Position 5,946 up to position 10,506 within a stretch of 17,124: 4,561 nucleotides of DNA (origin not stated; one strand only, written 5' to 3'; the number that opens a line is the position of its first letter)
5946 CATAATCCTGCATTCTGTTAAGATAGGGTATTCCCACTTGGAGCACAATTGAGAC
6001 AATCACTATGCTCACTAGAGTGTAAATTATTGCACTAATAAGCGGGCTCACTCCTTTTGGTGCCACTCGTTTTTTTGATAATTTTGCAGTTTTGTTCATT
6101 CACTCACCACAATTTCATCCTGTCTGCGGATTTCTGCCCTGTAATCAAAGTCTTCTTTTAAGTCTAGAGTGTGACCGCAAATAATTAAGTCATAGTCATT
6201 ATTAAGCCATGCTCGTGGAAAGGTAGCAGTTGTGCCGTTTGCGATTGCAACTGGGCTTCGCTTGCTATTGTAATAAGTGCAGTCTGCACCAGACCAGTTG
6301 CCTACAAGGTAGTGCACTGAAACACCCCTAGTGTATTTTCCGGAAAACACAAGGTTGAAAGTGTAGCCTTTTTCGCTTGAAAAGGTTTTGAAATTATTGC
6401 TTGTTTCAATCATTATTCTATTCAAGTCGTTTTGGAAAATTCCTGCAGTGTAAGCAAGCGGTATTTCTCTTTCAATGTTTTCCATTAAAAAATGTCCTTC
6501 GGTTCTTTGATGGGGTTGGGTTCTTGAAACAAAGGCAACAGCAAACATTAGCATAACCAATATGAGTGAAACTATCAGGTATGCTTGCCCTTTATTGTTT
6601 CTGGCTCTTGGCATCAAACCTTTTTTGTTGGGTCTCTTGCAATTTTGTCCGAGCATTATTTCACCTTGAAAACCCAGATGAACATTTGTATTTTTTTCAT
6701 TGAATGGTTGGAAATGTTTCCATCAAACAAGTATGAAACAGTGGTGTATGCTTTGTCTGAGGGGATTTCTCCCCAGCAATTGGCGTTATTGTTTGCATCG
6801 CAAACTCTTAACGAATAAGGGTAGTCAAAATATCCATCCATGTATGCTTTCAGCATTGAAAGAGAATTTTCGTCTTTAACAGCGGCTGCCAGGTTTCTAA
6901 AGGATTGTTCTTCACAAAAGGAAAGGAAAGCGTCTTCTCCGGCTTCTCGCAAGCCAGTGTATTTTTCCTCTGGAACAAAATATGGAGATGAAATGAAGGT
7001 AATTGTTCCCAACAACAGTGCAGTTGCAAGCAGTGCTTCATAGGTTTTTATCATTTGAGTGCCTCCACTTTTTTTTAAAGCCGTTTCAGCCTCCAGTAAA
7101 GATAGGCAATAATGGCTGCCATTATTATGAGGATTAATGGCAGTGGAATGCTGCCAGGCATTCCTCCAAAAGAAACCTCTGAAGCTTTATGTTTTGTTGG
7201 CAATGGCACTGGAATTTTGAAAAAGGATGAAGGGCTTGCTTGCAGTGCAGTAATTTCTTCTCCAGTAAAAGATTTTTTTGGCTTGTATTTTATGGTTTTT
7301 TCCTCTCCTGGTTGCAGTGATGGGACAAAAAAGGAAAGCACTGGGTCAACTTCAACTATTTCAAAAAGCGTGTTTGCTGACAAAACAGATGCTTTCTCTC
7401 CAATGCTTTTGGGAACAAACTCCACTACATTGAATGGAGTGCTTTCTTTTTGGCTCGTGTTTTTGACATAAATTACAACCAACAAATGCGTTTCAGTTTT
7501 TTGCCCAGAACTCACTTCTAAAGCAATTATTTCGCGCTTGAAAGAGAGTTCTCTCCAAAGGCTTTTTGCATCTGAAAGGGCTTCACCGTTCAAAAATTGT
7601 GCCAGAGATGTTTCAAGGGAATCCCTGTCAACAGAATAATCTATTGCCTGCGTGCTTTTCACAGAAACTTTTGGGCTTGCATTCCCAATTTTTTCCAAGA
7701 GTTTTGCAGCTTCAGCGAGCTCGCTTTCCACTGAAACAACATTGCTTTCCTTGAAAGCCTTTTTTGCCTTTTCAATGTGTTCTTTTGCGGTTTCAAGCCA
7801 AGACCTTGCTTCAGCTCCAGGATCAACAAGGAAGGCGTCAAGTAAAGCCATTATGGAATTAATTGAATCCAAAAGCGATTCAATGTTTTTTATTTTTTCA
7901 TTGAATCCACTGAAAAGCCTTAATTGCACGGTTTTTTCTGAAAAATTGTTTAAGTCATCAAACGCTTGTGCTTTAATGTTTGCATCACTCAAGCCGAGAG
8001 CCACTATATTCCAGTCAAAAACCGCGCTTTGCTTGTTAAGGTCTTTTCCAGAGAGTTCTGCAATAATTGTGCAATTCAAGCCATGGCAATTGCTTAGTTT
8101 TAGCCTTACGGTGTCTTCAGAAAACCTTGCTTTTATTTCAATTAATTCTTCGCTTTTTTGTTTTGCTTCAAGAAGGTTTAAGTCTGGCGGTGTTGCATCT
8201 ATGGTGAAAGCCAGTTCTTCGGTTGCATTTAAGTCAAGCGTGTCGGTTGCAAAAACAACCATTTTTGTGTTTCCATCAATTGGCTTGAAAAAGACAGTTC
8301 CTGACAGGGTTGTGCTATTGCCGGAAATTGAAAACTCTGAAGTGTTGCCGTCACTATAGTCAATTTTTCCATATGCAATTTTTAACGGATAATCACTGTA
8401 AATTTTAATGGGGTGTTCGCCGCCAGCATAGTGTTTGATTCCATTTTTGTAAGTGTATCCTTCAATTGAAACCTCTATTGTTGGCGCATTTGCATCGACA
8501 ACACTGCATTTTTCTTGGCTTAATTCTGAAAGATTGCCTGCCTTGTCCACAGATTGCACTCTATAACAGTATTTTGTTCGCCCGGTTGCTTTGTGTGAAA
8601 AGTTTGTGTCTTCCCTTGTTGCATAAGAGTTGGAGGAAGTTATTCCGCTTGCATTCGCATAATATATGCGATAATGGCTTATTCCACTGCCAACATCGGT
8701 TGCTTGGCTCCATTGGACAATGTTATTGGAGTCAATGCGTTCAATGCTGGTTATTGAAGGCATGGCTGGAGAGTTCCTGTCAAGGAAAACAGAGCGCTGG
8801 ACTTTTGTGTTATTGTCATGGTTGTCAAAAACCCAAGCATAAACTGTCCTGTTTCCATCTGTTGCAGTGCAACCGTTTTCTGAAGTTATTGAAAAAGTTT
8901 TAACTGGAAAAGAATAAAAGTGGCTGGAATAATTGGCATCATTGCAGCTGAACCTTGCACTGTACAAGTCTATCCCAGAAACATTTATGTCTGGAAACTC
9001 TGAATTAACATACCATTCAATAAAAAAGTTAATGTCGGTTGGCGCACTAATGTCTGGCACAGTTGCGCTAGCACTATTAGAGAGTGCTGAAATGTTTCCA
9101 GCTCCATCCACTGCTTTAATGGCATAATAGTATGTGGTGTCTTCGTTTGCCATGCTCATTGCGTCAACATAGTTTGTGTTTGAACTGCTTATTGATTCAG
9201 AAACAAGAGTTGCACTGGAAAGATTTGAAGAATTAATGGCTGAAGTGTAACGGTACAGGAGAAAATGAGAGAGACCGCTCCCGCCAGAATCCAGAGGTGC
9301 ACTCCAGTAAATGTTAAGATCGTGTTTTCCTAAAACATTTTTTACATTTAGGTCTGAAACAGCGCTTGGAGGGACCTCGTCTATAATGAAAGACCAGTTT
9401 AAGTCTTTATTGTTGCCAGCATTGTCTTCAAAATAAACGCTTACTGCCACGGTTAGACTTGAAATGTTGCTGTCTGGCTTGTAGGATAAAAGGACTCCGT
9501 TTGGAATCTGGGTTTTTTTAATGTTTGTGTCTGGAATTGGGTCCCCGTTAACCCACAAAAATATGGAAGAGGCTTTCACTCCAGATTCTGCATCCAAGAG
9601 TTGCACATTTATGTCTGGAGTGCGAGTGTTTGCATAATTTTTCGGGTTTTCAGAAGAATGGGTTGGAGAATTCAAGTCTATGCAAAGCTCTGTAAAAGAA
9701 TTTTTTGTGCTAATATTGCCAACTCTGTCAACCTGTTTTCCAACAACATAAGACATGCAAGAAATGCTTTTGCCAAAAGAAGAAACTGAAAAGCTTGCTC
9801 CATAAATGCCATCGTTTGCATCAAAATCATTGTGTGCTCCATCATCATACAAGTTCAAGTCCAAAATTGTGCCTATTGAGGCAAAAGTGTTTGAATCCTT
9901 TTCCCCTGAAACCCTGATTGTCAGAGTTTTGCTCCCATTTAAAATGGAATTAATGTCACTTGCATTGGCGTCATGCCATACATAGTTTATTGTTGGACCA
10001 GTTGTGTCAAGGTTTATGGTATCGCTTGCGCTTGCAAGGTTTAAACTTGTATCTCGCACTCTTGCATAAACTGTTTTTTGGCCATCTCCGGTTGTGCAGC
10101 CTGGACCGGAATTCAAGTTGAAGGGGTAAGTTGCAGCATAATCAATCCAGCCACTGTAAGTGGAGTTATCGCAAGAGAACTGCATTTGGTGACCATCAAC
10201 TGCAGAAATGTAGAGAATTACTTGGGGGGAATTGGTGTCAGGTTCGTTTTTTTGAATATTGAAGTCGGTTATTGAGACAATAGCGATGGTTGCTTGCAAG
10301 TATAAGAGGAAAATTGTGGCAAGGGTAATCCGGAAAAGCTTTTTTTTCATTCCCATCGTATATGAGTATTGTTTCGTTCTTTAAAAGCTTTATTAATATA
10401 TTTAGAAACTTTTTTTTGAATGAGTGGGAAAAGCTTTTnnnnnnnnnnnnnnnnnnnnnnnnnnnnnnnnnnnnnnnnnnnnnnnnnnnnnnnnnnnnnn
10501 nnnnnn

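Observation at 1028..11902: Eleven-gene archaeal type IV pilus-like locus (non-archaellum, Epd/Tad-like) with a giant adhesin embedded in it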

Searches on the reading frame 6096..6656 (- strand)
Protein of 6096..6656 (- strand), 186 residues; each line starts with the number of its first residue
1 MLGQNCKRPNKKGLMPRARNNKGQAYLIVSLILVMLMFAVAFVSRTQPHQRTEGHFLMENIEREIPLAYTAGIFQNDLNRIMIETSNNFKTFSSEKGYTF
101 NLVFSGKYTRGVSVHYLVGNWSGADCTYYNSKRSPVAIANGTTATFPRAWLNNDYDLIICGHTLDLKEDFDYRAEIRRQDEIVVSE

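Call 4: search_protein_families(library=pfam, max_evalue=0.1, proteins=[window:6096-6656:-])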
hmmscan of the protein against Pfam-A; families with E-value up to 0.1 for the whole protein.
window:6096-6656:- (186 aa): 0 families

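Call 6: search_protein_families(library=ncbifam, max_evalue=0.1, proteins=[window:6096-6656:-])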
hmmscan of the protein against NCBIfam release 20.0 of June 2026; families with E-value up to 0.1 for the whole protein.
window:6096-6656:- (186 aa): 1 family
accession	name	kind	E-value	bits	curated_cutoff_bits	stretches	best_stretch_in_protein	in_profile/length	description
NF040982.1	ComGD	equivalog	0.019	15.4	70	1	27-94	10-76/139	competence type IV pilus minor pilin ComGD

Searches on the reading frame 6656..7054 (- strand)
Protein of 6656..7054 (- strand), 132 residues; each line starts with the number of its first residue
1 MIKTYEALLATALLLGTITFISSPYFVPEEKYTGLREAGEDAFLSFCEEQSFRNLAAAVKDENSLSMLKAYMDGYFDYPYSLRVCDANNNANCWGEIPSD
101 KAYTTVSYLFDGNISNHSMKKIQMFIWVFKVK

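Call 4: search_protein_families(library=pfam, max_evalue=0.1, proteins=[window:6656-7054:-])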
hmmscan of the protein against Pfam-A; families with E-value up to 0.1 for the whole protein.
window:6656-7054:- (132 aa): 0 families

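Call 6: search_protein_families(library=ncbifam, max_evalue=0.1, proteins=[window:6656-7054:-])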
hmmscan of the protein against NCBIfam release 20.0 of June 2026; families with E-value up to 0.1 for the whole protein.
window:6656-7054:- (132 aa): 0 families

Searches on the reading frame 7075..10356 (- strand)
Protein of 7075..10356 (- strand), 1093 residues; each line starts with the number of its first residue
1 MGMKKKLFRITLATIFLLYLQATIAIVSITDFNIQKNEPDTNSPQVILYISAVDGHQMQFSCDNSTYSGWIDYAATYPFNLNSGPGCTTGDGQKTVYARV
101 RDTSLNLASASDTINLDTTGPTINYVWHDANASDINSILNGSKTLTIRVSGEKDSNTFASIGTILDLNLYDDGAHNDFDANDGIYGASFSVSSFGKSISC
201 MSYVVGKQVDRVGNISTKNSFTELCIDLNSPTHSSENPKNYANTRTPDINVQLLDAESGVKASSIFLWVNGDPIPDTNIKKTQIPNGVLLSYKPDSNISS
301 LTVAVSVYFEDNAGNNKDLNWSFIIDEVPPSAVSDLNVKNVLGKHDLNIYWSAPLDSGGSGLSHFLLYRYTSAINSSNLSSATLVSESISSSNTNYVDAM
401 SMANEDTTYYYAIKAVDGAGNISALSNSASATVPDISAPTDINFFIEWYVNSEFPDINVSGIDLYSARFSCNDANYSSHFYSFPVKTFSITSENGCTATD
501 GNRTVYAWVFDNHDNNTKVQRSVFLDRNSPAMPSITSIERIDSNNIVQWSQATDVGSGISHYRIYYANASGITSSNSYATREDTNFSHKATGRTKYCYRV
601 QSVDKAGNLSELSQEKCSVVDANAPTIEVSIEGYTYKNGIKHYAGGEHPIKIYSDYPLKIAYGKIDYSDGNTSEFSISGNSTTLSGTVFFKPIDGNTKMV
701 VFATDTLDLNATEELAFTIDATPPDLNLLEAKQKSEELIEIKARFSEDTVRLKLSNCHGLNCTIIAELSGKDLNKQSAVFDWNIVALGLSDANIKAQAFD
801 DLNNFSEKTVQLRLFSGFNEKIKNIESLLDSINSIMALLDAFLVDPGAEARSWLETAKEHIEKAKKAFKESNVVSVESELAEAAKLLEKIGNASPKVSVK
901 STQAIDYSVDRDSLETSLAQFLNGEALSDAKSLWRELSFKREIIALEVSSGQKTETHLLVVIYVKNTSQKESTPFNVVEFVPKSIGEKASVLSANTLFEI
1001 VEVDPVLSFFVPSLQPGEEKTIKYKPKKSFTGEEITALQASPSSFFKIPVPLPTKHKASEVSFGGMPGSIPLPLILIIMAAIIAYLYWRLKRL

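Call 4: search_protein_families(library=pfam, max_evalue=0.1, proteins=[window:7075-10356:-])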
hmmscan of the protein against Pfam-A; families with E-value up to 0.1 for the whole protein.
window:7075-10356:- (1093 aa): 4 families
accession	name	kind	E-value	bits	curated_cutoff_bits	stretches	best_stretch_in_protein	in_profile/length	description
PF00041.27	fn3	-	3.9e-08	33.8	25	1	536-613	6-78/84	Fibronectin type III domain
PF12245.14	Big_3_2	-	0.015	15.9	23.3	0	557-615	60-116/122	Bacterial Ig-like domain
PF09294.16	Interfer-bind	-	0.018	15.7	21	1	561-618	43-101/104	Interferon-alpha/beta receptor, fibronectin type III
PF19077.6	Big_13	-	0.047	14.6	27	0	286-326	60-101/102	Bacterial Ig-like domain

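Call 6: search_protein_families(library=ncbifam, max_evalue=0.1, proteins=[window:7075-10356:-])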
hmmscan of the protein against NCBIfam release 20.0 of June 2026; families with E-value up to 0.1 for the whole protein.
window:7075-10356:- (1093 aa): 3 families
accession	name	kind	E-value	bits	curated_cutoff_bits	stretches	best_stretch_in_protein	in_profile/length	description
NF041940.1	choice_anch_X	domain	5.3e-09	35.6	25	1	167-195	1-29/37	choice-of-anchor X domain-containing protein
NF045522.1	MXAN_2561_fam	equivalog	2.8e-06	27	150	1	511-615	150-253/304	MXAN_2561 family MXYO-CTERM-anchored protein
NF047446.1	barrel_OmpL47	domain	0.089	13.3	40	1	551-616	10-65/68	OmpL47-type beta-barrel domain-containing protein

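Call 36: find_homologous_proteins(query=window:7075-10356:-, max_evalue=0.001)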
Query window:7075-10356:- (1093 aa): 57 proteins with E <= 0.001 among 8000 candidates.
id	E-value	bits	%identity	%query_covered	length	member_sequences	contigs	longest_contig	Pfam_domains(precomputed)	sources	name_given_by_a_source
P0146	0.0e+0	2435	100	100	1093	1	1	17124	PF00041.28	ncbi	ncbi:MAG: fibronectin type III domain-containing protein [Candidatus Diapherotrites archaeon]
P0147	0.0e+0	1562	64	98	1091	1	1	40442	-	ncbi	ncbi:MAG: choice-of-anchor X domain-containing protein [Candidatus Diapherotrites archaeon]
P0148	0.0e+0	1493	61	100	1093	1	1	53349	-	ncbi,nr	ncbi:MAG: hypothetical protein NT067_05560 [Candidatus Diapherotrites archaeon]|nr:hypothetical prot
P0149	0.0e+0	1384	57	100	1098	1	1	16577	-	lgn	-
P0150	0.0e+0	1250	53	100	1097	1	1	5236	PF19077.7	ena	-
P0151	0.0e+0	1158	49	100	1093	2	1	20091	-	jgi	-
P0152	0.0e+0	1099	47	100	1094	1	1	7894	-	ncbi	-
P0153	0.0e+0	1092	46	100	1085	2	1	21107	-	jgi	-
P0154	0.0e+0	1064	46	100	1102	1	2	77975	-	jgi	-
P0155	3.6e-229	782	51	67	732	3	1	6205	-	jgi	-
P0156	3.0e-217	742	37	95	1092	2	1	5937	-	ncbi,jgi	-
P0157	8.7e-37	145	29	26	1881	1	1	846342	PF00543.28,PF25059.2,PF25523.2,PF06486.17,PF18861.8,PF25788.3,PF25833.1,PF00041.28,PF16656.12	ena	-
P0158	6.3e-36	142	25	55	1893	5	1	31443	PF01833.31,PF02369.23,PF09134.17,PF20144.6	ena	-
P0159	2.3e-33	134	38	10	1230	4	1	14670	PF21218.2,PF02752.28,PF19077.7,PF18911.7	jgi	-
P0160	8.5e-32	128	26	29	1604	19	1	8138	PF16893.12,PF22433.4,PF18370.8,PF25833.1,PF21910.3,PF09136.17,PF00041.28,PF19077.7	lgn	-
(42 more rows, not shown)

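Call 59: predict_structure(alignment_id=A4)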
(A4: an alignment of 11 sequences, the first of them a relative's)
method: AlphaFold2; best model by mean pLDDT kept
length: 1093 residues; sequences in the alignment: 11
mean_pLDDT: 66.8   pTM: 0.34
mean pLDDT of the five models: 66.8, 64.8, 60.1, 59.7, 58.6
residues with pLDDT >= 90: 58; 70-90: 558; 50-70: 211; < 50: 266
segments of 3 or more residues with pLDDT < 50: 1-46, 50-55, 91-93, 102-245, 299-302, 320-340, 342-345, 355-361, 427-439, 1065-1073, 1091-1093
pLDDT, mean of each block of 10 residues (from residue 1): 35 33 21 21 43 52 65 55 65 52 41 33 37 33 38 38 33 31 31 29 35 33 36 28 45 56 75 75 66 58 60 56 39 35 55 50 70 66 76 70 63 63 51 43 78 84 77 84 86 82 82 61 84 86 82 82 88 89 84 82 89 85 79 82 88 89 89 88 90 86 85 89 84 78 85 83 82 75 73 86 85 72 75 75 73 81 76 74 79 73 80 79 84 87 81 78 88 86 70 70 70 87 80 74 74 82 47 60 69 42
secondary structure, 60 per line:
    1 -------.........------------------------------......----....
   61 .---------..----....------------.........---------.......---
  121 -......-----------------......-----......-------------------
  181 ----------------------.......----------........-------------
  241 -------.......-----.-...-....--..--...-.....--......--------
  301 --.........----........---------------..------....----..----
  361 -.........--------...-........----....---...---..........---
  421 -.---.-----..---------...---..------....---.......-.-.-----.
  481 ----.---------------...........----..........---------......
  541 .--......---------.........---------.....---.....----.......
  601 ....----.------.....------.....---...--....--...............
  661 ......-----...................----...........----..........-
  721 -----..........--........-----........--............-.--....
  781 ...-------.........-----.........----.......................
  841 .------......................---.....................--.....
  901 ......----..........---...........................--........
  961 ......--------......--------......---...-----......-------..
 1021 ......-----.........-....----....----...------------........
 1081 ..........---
elements in order (helices of 4 or more, strands of 3 or more residues): H8-16 E47-52 E57-61 E77-80 E93-101 E111-117 E122-127 E145-150 E156-161 E203-209 E220-227 E248-254 E266-269 E280-284 E287-292 E303-311 E316-323 E347-350 E362-370 E383-390 E395-398 E408-417 E443-445 E457-460 E464-470 E501-511 E516-525 E535-541 E544-549 E559-567 E577-581 E585-589 E594-604 E616-620 E627-631 E635-637 E640-643 E646-666 E672-690 E695-705 E710-719 E726-735 E738-745 E751-758 E761-769 E777-783 E791-799 E805-813 H818-841 H848-869 H873-893 E896-906 H911-920 H924-936 E937-950 E953-966 E975-980 E992-994 E998-1000 E1006-1011 E1019-1026 H1032-1040 H1042-1045 E1050-1053 H1073-1090

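Call 62: fold_search(model_id=the predicted structure, library=pdb)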
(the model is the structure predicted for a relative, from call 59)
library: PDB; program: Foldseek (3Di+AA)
matches with E <= 10: 1706; with E <= 0.001: 452
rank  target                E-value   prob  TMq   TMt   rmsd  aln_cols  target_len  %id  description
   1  4pbx                  2.8e-14  1.00  0.13  0.20  36.4       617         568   12  Crystal structure of the six N-terminal domains of human receptor protein tyrosine phosphatase sigma (released 2014-11-12)
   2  9ba4_A                4.1e-14  1.00  0.13  0.15  47.7       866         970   11  Full-length cross-linked Contactin 2 (CNTN2) (released 2024-07-17)
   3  8dh9_A                9.3e-14  1.00  0.13  0.25  28.8       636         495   10  Leptin-bound leptin receptor complex-D3-D7 (released 2023-04-19)
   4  8v2b_B                1.3e-13  1.00  0.09  0.15  29.4       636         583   10  Cryo-EM structure of mouse type II OSM receptor complex: model for full extracellular assembly (released 2024-11-20)
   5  8qy6_A                3.2e-13  1.00  0.10  0.15  28.5       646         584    9  Structure of interleukin 6 (gp130 P496L mutant). (released 2024-02-21)
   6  9flw_A                5.0e-13  1.00  0.15  0.25  44.7       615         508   12  CryoEM structure of the fragment-6 (3571-4078) in the grappling hook protein A (GhpA) in the bacterium Aureispira sp.  (released 2024-10-16)
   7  8qy5_A                9.2e-13  1.00  0.10  0.15  28.5       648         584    9  Structure of interleukin 6. (released 2024-02-21)
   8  4u4j                  1.8e-12  1.00  0.10  0.08  54.8      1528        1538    9  Crystal structure of Salmonella alpha-2-macroglobulin mutant Y1175G (released 2014-09-17)
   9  8q6t_I                2.4e-12  1.00  0.14  0.14  91.1      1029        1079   10  Helical reconstruction of the relaxed thick filament from FIB milled left ventricular mouse myofibrils (released 2023-11-01)
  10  8oq3_A                2.8e-12  1.00  0.12  0.09  69.1      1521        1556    8  Structure of methylamine treated human complement C3 (released 2024-02-21)
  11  8dh8_A                3.7e-12  1.00  0.18  0.25  41.7       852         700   10  Leptin-bound leptin receptor complex-full ECD (released 2023-04-19)
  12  4u48                  3.9e-12  1.00  0.09  0.07  59.9      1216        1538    9  Crystal structure of Salmonella alpha-2-macroglobulin (released 2014-09-17)
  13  8avb_B                4.1e-12  1.00  0.18  0.28  34.2       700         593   11  Cryo-EM structure for mouse leptin in complex with the mouse LEP-R ectodomain (1:2 mLEP:mLEPR model). (released 2023-04-05)
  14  8wa2_D                4.9e-12  1.00  0.10  0.08  50.1      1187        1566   10  cryo-EM structure of native mastigonemes isolated from Chlamydomonas reinhardtii at 3.0 angstrom resolution (released 2024-04-10)
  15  8ave_B                6.0e-12  1.00  0.17  0.27  34.6       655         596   11  Human leptin in complex with the human LEP-R ectodomain fused to a C-terminal trimeric isoleucine GCN4 zipper (2:2 mod (released 2023-04-05)
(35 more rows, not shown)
